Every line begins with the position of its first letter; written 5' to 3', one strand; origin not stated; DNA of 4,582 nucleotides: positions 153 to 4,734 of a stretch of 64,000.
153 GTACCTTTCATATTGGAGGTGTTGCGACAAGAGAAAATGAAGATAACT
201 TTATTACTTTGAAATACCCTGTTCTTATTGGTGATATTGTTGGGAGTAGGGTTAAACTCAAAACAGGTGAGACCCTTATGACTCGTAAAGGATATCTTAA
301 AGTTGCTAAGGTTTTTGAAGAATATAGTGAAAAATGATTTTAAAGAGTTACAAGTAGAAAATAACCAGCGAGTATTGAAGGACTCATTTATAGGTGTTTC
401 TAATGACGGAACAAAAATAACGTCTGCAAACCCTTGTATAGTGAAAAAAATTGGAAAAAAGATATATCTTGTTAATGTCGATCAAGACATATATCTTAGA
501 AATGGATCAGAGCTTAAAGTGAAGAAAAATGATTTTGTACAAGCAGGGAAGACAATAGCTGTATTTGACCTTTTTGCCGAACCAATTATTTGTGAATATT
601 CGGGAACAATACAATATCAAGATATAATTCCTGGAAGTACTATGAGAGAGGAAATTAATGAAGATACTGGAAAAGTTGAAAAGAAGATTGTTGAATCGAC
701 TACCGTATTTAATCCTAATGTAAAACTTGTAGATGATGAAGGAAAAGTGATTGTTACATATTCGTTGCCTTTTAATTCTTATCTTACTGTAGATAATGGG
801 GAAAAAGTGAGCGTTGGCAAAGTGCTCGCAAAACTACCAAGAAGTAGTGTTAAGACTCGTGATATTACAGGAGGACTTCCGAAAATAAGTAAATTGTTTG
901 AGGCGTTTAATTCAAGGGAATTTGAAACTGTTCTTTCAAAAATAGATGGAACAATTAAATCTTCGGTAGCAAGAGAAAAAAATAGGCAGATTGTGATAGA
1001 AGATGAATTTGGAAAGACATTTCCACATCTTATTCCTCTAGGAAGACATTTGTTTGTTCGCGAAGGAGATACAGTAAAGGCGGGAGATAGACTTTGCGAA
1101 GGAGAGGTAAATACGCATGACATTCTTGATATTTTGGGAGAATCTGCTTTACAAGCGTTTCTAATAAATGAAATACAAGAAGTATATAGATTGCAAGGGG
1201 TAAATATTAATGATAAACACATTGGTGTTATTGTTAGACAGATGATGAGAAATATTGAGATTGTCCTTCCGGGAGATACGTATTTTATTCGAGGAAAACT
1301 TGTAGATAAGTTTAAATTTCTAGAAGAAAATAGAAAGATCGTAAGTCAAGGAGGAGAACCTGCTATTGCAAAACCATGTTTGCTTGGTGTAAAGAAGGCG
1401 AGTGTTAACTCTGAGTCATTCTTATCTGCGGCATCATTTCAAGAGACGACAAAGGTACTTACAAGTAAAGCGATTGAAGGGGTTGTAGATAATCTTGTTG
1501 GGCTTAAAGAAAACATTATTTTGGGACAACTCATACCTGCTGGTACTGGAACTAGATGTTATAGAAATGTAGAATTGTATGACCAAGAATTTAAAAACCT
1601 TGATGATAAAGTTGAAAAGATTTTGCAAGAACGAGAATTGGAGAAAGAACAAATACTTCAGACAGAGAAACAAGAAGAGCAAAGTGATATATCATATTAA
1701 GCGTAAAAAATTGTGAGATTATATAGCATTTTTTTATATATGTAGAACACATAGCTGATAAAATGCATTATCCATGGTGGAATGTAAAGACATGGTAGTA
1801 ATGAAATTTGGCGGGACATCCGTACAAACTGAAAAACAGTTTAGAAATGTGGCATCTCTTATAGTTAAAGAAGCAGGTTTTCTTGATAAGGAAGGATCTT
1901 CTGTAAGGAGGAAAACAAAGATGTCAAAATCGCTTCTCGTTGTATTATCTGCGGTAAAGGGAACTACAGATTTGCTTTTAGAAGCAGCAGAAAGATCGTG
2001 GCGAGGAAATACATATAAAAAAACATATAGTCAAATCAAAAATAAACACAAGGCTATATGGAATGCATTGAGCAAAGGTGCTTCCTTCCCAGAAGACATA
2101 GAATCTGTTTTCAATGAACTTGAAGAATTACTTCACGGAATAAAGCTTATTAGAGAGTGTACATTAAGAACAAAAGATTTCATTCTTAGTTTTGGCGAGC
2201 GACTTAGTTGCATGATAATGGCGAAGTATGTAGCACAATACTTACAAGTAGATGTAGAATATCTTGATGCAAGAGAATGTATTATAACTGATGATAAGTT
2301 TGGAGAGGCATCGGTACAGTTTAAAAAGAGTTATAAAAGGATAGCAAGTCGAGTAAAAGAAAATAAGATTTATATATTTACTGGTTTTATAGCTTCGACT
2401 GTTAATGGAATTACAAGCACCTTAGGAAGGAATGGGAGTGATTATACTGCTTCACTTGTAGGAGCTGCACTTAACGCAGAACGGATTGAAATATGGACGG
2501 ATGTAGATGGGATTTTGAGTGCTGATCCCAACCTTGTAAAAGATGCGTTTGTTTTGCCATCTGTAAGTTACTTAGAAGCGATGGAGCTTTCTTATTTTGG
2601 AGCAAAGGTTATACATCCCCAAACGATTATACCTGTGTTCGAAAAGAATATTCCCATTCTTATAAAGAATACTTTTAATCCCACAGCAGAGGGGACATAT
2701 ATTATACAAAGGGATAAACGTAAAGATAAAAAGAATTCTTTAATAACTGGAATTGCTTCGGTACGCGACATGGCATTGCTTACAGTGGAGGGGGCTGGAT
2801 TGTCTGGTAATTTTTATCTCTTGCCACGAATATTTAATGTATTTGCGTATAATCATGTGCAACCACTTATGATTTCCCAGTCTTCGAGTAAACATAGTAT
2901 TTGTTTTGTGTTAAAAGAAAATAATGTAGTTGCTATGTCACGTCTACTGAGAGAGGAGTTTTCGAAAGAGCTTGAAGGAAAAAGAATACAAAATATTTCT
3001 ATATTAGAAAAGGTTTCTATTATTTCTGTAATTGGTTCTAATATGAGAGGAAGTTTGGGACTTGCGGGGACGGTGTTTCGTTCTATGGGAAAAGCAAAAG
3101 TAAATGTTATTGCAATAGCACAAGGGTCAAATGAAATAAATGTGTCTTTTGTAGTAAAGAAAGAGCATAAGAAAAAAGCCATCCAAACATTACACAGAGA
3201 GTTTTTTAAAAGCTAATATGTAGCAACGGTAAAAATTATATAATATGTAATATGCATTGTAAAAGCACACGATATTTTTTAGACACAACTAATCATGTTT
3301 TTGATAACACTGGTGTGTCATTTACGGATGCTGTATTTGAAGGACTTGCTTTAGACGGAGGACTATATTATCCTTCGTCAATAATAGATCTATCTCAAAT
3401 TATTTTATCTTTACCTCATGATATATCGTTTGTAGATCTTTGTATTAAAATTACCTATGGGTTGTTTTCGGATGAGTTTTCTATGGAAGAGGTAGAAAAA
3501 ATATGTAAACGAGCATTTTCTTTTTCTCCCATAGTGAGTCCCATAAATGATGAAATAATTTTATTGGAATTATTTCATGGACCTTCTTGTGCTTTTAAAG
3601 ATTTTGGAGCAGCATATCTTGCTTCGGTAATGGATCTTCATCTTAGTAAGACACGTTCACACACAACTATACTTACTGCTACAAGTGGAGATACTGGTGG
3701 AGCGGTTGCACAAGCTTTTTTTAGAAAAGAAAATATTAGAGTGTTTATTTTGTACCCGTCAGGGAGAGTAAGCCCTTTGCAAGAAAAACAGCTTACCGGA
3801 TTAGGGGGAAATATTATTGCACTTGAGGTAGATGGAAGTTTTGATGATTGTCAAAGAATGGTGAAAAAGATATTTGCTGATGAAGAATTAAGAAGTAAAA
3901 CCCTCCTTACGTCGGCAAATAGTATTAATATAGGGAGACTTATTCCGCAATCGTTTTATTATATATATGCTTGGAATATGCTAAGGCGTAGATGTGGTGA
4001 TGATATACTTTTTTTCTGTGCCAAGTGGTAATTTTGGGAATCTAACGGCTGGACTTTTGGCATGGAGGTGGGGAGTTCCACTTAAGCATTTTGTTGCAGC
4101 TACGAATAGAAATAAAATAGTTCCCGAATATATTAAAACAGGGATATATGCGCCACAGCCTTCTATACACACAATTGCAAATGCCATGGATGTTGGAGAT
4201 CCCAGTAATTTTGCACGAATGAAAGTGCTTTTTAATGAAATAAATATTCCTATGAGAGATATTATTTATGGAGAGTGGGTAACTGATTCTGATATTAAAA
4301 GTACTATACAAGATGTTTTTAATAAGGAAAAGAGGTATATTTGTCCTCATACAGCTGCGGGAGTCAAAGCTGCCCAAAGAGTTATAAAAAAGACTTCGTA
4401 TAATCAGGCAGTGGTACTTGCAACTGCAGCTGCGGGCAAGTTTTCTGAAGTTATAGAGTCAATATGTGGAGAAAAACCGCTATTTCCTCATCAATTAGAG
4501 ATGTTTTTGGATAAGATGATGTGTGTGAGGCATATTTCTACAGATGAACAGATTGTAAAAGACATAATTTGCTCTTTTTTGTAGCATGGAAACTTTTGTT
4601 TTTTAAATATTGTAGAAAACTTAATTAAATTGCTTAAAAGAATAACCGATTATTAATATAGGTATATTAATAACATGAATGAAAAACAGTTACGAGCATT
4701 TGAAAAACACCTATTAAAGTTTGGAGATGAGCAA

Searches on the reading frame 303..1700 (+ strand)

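Call 10: search_protein_families(library=pfam, proteins=[window:303-1700:+], max_evalue=0.001)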
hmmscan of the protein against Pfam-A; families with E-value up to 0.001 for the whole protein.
window:303-1700:+ (465 aa): 6 families
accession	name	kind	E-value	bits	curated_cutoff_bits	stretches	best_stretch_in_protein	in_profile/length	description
PF04998.22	RNA_pol_Rpb1_5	-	2.8e-19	70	28.5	1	173-326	150-257/267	RNA polymerase Rpb1, domain 5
PF21668.3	RPOC_hybrid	-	6e-08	32.9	27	0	142-177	32-68/102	DNA-directed RNA polymerase subunit beta', hybrid domain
PF01551.29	Peptidase_M23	-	2.2e-07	31.4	28.7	0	208-265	14-70/96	Peptidase family M23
PF01333.25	Apocytochr_F_C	-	4.6e-07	30.3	30.4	1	213-265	8-61/118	Apocytochrome F, C-terminal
PF00364.28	Biotin_lipoyl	-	3.7e-05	23.9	22.1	0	249-266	18-35/73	Biotin-requiring enzyme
PF13375.12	RnfC_N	-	0.00064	20.2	25.6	0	31-104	6-78/101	RnfC Barrel sandwich hybrid domain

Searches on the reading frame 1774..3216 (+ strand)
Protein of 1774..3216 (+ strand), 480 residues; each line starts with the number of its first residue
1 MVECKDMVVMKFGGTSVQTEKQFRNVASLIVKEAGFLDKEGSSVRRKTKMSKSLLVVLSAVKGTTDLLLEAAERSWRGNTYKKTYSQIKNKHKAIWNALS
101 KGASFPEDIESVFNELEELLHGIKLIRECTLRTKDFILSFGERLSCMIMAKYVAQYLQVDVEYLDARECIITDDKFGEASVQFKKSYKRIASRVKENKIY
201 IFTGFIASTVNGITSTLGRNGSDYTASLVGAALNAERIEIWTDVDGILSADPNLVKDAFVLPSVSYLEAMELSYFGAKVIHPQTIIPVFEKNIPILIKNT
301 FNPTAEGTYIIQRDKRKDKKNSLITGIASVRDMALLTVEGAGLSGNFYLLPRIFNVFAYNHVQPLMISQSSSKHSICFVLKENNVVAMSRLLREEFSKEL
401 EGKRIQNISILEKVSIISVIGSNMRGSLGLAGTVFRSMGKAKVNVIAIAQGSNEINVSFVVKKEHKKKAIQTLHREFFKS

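Call 10: search_protein_families(library=pfam, proteins=[window:1774-3216:+], max_evalue=0.001)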
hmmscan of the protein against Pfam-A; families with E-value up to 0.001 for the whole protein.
window:1774-3216:+ (480 aa): 3 families
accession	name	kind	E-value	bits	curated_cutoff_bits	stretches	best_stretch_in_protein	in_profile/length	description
PF00696.33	AA_kinase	-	4.2e-44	151.5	24.9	1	7-299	2-234/234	Amino acid kinase family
PF22468.2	ACT_9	-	2.6e-32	110.8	27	2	417-477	1-61/61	ACT domain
PF13840.12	ACT_7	-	1.1e-09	38.4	27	1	412-475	4-65/65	ACT domain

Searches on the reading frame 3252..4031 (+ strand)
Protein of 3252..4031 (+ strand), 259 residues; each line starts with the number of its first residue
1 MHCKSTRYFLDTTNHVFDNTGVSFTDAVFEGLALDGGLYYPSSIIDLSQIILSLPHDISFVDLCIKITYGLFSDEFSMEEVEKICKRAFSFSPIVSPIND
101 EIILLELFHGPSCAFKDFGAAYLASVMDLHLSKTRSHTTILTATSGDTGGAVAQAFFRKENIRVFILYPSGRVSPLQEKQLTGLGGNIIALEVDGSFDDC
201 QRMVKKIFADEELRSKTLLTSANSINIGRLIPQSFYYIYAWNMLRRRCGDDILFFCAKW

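Call 10: search_protein_families(library=pfam, proteins=[window:3252-4031:+], max_evalue=0.001)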
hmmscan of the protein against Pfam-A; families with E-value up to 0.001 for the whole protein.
window:3252-4031:+ (259 aa): 2 families
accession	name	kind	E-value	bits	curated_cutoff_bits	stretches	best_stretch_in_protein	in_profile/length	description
PF00291.31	PALP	-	1.7e-12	47.7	35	1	105-210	28-124/295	Pyridoxal-phosphate dependent enzyme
PF14821.11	Thr_synth_N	-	4.8e-12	46.3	25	1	19-89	9-79/79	Threonine synthase N terminus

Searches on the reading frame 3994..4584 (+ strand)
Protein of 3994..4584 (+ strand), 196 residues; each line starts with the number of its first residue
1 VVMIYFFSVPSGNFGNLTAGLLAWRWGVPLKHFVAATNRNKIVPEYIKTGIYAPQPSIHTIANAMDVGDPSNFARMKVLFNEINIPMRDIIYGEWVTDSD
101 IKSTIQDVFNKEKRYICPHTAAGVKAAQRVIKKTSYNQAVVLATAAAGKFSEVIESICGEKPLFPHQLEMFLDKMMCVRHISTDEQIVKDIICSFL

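Call 10: search_protein_families(library=pfam, proteins=[window:3994-4584:+], max_evalue=0.001)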
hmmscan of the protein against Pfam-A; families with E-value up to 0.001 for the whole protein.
window:3994-4584:+ (196 aa): 2 families
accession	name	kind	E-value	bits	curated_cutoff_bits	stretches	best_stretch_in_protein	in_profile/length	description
PF00291.31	PALP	-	3.8e-08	33.4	35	1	7-141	161-290/295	Pyridoxal-phosphate dependent enzyme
PF24857.1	THR4_C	-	3.5e-07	30.7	27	1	120-192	1-83/85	Threonine synthase, C-terminal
